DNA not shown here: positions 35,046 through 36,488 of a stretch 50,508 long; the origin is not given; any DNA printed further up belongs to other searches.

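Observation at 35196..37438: PRS-B (second Ser/Cys paralog) overlapping an enolase-superfamily enzyme by ATGA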

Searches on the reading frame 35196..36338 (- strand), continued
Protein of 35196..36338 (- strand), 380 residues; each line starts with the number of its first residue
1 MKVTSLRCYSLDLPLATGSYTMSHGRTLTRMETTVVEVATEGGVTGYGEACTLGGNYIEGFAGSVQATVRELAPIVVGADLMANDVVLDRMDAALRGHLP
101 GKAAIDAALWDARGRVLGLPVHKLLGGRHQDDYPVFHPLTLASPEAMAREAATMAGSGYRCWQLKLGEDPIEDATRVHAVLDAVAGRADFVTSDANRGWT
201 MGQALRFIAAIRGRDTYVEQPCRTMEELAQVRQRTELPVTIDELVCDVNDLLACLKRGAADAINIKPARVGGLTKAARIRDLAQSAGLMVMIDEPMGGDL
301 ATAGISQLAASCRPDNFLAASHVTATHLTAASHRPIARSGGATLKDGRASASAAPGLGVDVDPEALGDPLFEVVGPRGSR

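Call 58: find_encoding_contigs(protein=P0016, flank=10000, max_places=1)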
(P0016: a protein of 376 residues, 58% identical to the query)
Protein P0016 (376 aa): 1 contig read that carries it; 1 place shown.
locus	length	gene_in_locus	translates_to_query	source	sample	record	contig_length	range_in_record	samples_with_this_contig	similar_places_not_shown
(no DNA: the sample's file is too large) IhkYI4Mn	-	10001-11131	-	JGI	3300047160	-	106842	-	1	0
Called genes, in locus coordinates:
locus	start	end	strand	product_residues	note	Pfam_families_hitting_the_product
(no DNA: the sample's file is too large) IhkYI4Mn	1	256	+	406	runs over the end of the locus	PF00890:FAD_binding_2 (faint), PF01266:DAO, PF13450:NAD_binding_8 (weak)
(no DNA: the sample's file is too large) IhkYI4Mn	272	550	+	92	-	PF04267:SoxD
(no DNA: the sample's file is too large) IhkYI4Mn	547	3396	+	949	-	PF13510:Fer2_4, PF00890:FAD_binding_2 (weak), PF03486:HI0933_like (weak), PF07992:Pyr_redox_2, PF12831:FAD_oxidored, PF17806:SO_alpha_A3, PF01571:GCV_T, PF08669:GCV_T_C, +1 more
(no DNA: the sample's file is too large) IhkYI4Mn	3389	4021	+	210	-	PF04268:SoxG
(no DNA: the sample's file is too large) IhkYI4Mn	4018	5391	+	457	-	PF03315:SDH_beta, PF03313:SDH_alpha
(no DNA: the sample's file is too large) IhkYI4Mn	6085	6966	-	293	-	PF00701:DHDPS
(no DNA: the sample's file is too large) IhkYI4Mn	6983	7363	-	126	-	-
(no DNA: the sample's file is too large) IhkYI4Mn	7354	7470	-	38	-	-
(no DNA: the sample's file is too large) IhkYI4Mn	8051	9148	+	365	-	PF05544:Pro_racemase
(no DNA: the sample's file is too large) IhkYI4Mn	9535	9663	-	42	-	-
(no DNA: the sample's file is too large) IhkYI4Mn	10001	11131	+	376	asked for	PF02746:MR_MLE_N, PF13378:MR_MLE_C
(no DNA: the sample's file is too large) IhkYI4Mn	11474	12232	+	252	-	PF23441:SDR, PF00106:adh_short, PF08659:KR, PF13561:adh_short_C2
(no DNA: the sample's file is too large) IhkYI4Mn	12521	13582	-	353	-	PF01266:DAO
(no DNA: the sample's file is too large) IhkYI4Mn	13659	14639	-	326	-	PF05544:Pro_racemase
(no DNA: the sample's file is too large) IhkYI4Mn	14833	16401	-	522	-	PF13520:AA_permease_2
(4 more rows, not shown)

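Call 71: predict_structure(alignment_id=A1)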
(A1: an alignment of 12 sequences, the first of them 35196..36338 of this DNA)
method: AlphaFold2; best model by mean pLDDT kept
length: 380 residues; sequences in the alignment: 12
mean_pLDDT: 88.2   pTM: 0.90
mean pLDDT of the five models: 88.2, 87.7, 87.5, 87.4, 87.1
residues with pLDDT >= 90: 252; 70-90: 91; 50-70: 22; < 50: 15
segments of 3 or more residues with pLDDT < 50: 54-59, 328-333
pLDDT, mean of each block of 10 residues (from residue 1): 95 76 68 91 94 51 87 94 86 85 95 97 92 91 94 93 92 97 96 87 96 95 94 96 93 98 93 94 97 79 92 95 58 63 88 93 91 75
secondary structure, 60 per line:
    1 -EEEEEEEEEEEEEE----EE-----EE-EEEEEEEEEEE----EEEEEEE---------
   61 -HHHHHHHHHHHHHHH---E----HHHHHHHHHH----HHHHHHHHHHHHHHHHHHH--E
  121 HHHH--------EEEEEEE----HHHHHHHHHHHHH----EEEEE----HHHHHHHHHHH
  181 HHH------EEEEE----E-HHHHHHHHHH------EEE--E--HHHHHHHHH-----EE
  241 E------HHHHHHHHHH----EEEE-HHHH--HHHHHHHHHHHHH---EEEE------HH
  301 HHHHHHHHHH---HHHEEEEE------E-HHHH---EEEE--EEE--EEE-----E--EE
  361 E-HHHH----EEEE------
elements in order: E2-15 E30-40 E45-51 H62-76 H85-94 H99-117 H121-124 E133-139 H144-156 E161-165 H170-183 E190-194 H201-210 E217-219 H225-233 E239-241 H248-257 E262-265 H267-270 H273-285 E289-292 H299-310 E317-321 H330-333 E337-340 E343-345 E348-350 E359-361 H363-366 E371-374

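Call 73: find_encoding_contigs(protein=P0007, flank=8000, max_places=1)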
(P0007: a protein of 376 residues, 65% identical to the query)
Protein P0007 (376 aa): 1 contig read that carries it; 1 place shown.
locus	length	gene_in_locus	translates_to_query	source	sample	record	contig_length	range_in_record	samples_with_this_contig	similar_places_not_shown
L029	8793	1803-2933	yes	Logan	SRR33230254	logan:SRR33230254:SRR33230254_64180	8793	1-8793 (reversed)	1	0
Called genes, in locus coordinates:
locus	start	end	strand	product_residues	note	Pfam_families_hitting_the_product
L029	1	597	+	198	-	?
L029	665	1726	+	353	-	PF05544:Pro_racemase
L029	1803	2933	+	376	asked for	PF02746:MR_MLE_N, PF13378:MR_MLE_C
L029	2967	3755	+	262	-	PF00106:adh_short, PF08659:KR, PF13561:adh_short_C2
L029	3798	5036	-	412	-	PF00070:Pyr_redox (weak), PF00890:FAD_binding_2 (faint), PF01266:DAO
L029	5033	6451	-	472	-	PF01266:DAO (weak), PF13450:NAD_binding_8, PF01593:Amino_oxidase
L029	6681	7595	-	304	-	PF00701:DHDPS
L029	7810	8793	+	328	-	?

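Call 74: find_encoding_contigs(protein=P0005, flank=8000, max_places=1)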
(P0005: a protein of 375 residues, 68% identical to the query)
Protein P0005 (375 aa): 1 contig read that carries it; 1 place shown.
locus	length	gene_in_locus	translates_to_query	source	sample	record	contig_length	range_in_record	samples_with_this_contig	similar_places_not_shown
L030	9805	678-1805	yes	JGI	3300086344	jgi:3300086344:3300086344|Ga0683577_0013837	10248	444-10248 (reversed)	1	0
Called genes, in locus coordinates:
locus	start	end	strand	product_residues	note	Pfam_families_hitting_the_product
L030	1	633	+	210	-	?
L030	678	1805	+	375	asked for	PF02746:MR_MLE_N, PF13378:MR_MLE_C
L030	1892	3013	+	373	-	PF05544:Pro_racemase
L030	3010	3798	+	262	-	PF00106:adh_short, PF08659:KR, PF13561:adh_short_C2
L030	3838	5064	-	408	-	PF00070:Pyr_redox (faint), PF01266:DAO, PF07992:Pyr_redox_2 (faint), PF13450:NAD_binding_8 (weak)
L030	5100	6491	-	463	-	PF00890:FAD_binding_2 (faint), PF01266:DAO (weak), PF13450:NAD_binding_8, PF01593:Amino_oxidase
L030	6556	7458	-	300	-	PF00892:EamA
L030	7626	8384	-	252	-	PF00701:DHDPS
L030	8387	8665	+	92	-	-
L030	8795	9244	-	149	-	PF01989:AcnX_swivel_put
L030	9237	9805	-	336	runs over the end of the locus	?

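Call 76: fold_search(model_id=the predicted structure, library=pdb)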
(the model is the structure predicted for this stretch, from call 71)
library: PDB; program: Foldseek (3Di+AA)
matches with E <= 10: 1865; with E <= 0.001: 843
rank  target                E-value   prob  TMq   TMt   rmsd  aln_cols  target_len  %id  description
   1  4mgg_C                8.4e-42  1.00  0.90  0.93   2.3       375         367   38  Crystal structure of an enolase (mandelate racemase subgroup) from labrenzia aggregata iam 12614 (target nysgrc-012903 (released 2013-10-16)
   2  4mgg_A                3.5e-41  1.00  0.89  0.92   2.5       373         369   38  Crystal structure of an enolase (mandelate racemase subgroup) from labrenzia aggregata iam 12614 (target nysgrc-012903 (released 2013-10-16)
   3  4mgg_F                4.5e-41  1.00  0.89  0.93   2.1       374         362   37  Crystal structure of an enolase (mandelate racemase subgroup) from labrenzia aggregata iam 12614 (target nysgrc-012903 (released 2013-10-16)
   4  4mgg_B                5.7e-41  1.00  0.89  0.93   2.1       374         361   38  Crystal structure of an enolase (mandelate racemase subgroup) from labrenzia aggregata iam 12614 (target nysgrc-012903 (released 2013-10-16)
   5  4mgg_D                8.8e-41  1.00  0.89  0.94   1.9       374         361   38  Crystal structure of an enolase (mandelate racemase subgroup) from labrenzia aggregata iam 12614 (target nysgrc-012903 (released 2013-10-16)
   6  4mgg_G                1.1e-39  1.00  0.86  0.92   2.6       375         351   37  Crystal structure of an enolase (mandelate racemase subgroup) from labrenzia aggregata iam 12614 (target nysgrc-012903 (released 2013-10-16)
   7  4h2h_B                5.6e-39  1.00  0.90  0.93   2.2       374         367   32  Crystal structure of an enolase (mandalate racemase subgroup, target EFI-502101) from Pelagibaca bermudensis htcc2601, (released 2012-10-10)
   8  4h2h_A                2.2e-38  1.00  0.90  0.93   2.2       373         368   32  Crystal structure of an enolase (mandalate racemase subgroup, target EFI-502101) from Pelagibaca bermudensis htcc2601, (released 2012-10-10)
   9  2qdd_A                2.8e-38  1.00  0.90  0.93   2.3       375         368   37  Crystal structure of a member of enolase superfamily from Roseovarius nubinhibens ISM (released 2007-06-26)
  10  3fv9_C                5.9e-38  1.00  0.90  0.92   2.3       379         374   33  Crystal structure of putative mandelate racemase/muconatelactonizing enzyme from ROSEOVARIUS NUBINHIBENS ISM complexed (released 2009-01-27)
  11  2pmq_A                7.1e-38  1.00  0.90  0.93   2.2       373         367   32  Crystal structure of a mandelate racemase/muconate lactonizing enzyme from Roseovarius sp. HTCC2601 (released 2007-05-08)
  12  4h2h_E                1.1e-37  1.00  0.88  0.94   2.0       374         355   31  Crystal structure of an enolase (mandalate racemase subgroup, target EFI-502101) from Pelagibaca bermudensis htcc2601, (released 2012-10-10)
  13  3fv9_D                1.3e-37  1.00  0.90  0.91   2.4       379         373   33  Crystal structure of putative mandelate racemase/muconatelactonizing enzyme from ROSEOVARIUS NUBINHIBENS ISM complexed (released 2009-01-27)
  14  3fvd_A                1.5e-37  1.00  0.89  0.93   2.2       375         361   36  Crystal structure of a member of enolase superfamily from ROSEOVARIUS NUBINHIBENS ISM complexed with magnesium (released 2009-01-27)
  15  2pmq_B                1.9e-37  1.00  0.91  0.92   2.2       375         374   32  Crystal structure of a mandelate racemase/muconate lactonizing enzyme from Roseovarius sp. HTCC2601 (released 2007-05-08)
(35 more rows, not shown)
